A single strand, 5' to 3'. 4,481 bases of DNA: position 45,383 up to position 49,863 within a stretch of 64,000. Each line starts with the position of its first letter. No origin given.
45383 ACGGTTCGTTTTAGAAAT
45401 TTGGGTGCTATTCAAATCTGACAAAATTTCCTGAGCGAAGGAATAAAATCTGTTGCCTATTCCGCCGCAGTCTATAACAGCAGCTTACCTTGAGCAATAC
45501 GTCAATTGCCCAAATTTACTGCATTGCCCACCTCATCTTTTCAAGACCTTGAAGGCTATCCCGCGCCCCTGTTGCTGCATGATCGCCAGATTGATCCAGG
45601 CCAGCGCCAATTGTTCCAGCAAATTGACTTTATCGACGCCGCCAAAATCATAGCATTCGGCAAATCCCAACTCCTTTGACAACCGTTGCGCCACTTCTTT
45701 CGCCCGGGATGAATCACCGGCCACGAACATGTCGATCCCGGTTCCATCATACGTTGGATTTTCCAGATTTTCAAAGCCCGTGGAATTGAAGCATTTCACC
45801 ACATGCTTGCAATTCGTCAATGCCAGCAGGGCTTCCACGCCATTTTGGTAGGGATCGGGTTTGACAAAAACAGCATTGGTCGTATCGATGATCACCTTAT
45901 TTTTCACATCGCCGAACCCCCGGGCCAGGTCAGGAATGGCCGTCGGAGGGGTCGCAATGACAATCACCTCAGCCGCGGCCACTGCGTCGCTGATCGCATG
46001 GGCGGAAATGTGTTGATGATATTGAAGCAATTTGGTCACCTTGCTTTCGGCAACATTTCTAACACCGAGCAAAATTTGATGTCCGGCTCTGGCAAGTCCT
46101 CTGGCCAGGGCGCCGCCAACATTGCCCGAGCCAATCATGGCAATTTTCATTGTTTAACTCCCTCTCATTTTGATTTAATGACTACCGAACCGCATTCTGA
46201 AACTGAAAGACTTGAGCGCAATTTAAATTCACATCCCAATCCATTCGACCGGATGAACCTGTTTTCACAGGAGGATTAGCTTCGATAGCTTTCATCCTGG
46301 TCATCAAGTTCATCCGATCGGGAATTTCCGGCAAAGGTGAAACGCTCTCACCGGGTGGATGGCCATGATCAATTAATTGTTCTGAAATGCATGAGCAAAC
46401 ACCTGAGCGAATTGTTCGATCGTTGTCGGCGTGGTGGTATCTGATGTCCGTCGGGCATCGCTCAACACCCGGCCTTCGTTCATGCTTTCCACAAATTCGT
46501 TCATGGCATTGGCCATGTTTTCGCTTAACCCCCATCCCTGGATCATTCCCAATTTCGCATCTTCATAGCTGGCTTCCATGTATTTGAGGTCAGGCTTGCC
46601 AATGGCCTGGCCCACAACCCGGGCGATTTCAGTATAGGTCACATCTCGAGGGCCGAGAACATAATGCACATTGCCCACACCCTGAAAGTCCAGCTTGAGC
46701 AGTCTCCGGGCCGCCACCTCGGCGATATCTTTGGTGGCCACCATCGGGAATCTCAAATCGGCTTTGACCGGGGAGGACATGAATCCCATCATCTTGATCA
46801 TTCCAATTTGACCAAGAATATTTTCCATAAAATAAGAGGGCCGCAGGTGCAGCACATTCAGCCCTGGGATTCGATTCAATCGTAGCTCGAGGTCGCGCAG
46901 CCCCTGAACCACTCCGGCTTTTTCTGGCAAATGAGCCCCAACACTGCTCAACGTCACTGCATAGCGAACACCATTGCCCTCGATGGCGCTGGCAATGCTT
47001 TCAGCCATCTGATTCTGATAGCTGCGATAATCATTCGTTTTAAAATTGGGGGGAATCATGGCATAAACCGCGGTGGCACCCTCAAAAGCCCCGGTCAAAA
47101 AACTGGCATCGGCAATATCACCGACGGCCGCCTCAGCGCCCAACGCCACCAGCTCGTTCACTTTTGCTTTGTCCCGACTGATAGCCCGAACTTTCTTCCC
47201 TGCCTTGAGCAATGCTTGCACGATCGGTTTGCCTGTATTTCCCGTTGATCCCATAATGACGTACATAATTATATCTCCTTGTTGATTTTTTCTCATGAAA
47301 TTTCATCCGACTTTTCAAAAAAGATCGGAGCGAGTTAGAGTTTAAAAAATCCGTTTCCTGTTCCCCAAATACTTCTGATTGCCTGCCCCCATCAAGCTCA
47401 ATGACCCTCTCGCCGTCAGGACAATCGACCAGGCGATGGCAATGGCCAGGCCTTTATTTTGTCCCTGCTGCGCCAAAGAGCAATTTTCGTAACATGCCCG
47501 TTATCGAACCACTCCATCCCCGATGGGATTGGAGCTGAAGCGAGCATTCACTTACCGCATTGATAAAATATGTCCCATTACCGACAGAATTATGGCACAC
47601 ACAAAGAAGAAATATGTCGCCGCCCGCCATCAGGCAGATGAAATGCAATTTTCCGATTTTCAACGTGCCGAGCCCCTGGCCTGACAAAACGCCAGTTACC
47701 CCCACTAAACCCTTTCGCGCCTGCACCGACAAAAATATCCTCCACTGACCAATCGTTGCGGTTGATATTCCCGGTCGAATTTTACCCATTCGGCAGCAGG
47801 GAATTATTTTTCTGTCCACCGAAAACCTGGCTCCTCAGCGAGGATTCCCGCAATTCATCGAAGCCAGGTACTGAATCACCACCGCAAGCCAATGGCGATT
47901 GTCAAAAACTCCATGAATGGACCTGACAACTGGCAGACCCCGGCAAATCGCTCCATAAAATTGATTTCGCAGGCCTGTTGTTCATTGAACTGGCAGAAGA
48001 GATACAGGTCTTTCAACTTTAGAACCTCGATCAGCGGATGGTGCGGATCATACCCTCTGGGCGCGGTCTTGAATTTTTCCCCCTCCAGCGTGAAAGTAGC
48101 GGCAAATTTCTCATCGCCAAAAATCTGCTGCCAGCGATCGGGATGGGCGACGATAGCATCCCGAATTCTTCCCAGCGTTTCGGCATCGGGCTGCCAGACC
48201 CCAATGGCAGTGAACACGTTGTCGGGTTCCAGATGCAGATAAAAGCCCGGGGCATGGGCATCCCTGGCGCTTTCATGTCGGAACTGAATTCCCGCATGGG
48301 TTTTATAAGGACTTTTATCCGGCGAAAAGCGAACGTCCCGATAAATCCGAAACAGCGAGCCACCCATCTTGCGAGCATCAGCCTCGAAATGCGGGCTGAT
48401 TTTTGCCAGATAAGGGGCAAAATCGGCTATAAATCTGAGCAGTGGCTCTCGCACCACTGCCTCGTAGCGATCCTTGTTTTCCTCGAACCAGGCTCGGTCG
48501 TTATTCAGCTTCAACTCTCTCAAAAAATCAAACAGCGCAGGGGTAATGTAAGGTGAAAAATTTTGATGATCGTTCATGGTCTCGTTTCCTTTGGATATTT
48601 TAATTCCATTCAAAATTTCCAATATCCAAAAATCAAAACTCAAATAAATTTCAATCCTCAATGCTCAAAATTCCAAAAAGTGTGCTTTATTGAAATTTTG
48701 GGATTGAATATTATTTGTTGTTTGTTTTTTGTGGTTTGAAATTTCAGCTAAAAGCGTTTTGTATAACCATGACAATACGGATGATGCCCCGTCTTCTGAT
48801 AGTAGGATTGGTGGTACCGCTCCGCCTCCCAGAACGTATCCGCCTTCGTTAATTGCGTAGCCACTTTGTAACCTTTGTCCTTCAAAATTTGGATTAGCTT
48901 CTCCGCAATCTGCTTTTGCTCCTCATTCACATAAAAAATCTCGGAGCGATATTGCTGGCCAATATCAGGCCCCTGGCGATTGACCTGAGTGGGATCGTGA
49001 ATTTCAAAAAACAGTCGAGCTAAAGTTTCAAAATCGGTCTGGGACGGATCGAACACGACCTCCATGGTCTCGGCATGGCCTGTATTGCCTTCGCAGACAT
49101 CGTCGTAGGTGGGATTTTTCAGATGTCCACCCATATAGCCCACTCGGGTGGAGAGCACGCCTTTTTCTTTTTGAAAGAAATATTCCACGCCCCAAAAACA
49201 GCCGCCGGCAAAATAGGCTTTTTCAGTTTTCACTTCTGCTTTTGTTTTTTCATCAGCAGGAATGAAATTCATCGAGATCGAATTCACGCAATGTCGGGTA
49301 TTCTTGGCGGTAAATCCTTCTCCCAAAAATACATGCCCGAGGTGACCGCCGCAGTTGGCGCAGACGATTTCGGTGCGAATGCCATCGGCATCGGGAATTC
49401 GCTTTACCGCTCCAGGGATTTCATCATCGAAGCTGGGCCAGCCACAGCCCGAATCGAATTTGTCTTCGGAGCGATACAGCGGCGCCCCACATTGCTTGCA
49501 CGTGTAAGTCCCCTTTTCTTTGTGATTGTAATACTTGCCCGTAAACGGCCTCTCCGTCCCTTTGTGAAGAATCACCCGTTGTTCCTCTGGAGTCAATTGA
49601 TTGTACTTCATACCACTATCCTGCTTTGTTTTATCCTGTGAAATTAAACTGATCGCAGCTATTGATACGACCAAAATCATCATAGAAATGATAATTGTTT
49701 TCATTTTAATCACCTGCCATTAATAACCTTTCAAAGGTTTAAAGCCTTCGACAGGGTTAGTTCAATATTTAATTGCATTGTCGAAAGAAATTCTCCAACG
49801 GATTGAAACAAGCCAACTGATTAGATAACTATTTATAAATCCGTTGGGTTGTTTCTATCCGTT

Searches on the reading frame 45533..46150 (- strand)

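Call 39: search_protein_families(library=ncbifam, proteins=[window:45533-46150:-])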
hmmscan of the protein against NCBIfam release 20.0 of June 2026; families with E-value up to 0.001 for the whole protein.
window:45533-46150:- (205 aa): 12 families
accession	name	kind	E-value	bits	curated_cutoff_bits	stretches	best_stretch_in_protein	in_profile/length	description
TIGR01915.1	npdG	equivalog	5.2e-15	56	149.8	1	1-199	1-219/220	NADPH-dependent F420 reductase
TIGR00112.1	proC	equivalog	1.7e-05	24.6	196.75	1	3-88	1-91/263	pyrroline-5-carboxylate reductase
NF006307.0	PRK08507.1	equivalog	7.6e-05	22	295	1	1-90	1-90/275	prephenate dehydrogenase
TIGR00872.1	gnd_rel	equivalog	0.00014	21.2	297.2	1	1-95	1-97/299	phosphogluconate dehydrogenase (NAD(+)-dependent, decarboxylating)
NF004017.0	PRK05479.1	equivalog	0.00016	20.5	336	1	2-72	19-86/337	ketol-acid reductoisomerase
TIGR01505.1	tartro_sem_red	equivalog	0.00017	21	340.75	1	2-70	1-66/291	2-hydroxy-3-oxopropionate reductase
TIGR03026.1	NDP-sugDHase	subfamily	0.00017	20.5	189.8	1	1-59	1-57/413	nucleotide sugar dehydrogenase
NF041297.1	UDPGDh_AglM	equivalog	0.00018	20.5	670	0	1-57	1-55/429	UDP-glucose 6-dehydrogenase AglM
NF005091.0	PRK06522.2-2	equivalog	0.00019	20.7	252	1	1-93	2-106/302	2-dehydropantoate 2-reductase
NF007161.0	PRK09599.1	subfamily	0.0002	20.7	271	1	1-96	1-99/302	NADP-dependent phosphogluconate dehydrogenase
NF006409.0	PRK08655.1-3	equivalog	0.00023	20.8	310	1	1-79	1-77/290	prephenate dehydrogenase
NF005694.0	PRK07502.1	equivalog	0.00023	20.5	409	1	2-81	8-88/310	prephenate/arogenate dehydrogenase family protein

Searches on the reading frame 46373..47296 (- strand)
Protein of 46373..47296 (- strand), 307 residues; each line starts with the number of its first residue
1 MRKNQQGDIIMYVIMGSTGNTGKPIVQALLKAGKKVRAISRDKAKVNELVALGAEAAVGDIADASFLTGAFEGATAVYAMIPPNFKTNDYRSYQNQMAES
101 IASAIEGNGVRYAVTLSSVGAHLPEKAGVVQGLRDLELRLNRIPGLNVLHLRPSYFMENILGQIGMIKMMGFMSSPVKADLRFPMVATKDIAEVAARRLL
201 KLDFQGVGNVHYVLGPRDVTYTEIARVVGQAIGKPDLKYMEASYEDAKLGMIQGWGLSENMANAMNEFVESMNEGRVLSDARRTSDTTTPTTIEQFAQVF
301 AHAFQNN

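Call 39: search_protein_families(library=ncbifam, proteins=[window:46373-47296:-])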
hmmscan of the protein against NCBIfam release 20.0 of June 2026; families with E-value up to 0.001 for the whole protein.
window:46373-47296:- (307 aa): 10 families
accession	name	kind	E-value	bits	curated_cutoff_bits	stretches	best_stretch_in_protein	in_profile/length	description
TIGR03466.1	HpnA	hypoth_equivalog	1e-12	47.6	367.65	1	13-81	4-72/327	hopanoid-associated sugar epimerase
TIGR03649.1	ergot_EASG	subfamily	5.1e-12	45.9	256.4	1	76-298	72-281/287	ergot alkaloid biosynthesis protein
NF052578.1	StrlDmthSdmBMthl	equivalog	3.9e-08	33.4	600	1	13-80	4-71/328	sterol demethylase protein SdmB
NF042422.1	oxyalk_red_OleD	equivalog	3.6e-06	26.6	580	1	13-96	4-85/329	2-alkyl-3-oxoalkanoate reductase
NF042423.1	oxyalk_red_Shew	equivalog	1.3e-05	24.5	580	1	13-81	12-78/331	2-alkyl-3-oxoalkanoate reductase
NF005403.0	PRK06953.1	equivalog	1.4e-05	24.7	254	1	13-68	5-60/222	SDR family oxidoreductase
TIGR01777.1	yfcH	hypoth_equivalog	9.9e-05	22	207.35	0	13-50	2-39/292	TIGR01777 family oxidoreductase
TIGR01505.1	tartro_sem_red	equivalog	0.00029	20.2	340.75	1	19-58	8-47/291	2-hydroxy-3-oxopropionate reductase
NF008592.0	PRK11559.1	equivalog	0.00045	19.6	397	1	19-59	11-51/296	2-hydroxy-3-oxopropionate reductase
TIGR01692.1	HIBADH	equivalog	0.00075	18.9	291.6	0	19-102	5-81/288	3-hydroxyisobutyrate dehydrogenase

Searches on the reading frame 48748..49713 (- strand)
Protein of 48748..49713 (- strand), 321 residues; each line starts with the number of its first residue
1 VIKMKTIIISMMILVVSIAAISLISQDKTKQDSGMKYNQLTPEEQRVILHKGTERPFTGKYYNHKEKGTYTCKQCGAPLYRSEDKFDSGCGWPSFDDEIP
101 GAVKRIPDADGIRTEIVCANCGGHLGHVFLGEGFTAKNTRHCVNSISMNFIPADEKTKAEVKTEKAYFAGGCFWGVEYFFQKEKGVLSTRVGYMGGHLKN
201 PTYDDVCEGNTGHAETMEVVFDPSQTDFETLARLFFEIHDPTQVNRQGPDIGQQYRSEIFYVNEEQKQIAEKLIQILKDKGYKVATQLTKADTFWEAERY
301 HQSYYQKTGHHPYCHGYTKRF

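Call 8: search_protein_families(library=pfam, proteins=[window:48748-49713:-])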
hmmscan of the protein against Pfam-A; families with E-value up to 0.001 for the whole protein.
window:48748-49713:- (321 aa): 2 families
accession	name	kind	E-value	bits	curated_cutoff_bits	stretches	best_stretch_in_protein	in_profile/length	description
PF01625.27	PMSR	-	4.7e-62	209.2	23.7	1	165-315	1-153/153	Peptide methionine sulfoxide reductase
PF01641.26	SelR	-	1.8e-45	154.1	24.9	1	40-152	1-116/116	SelR domain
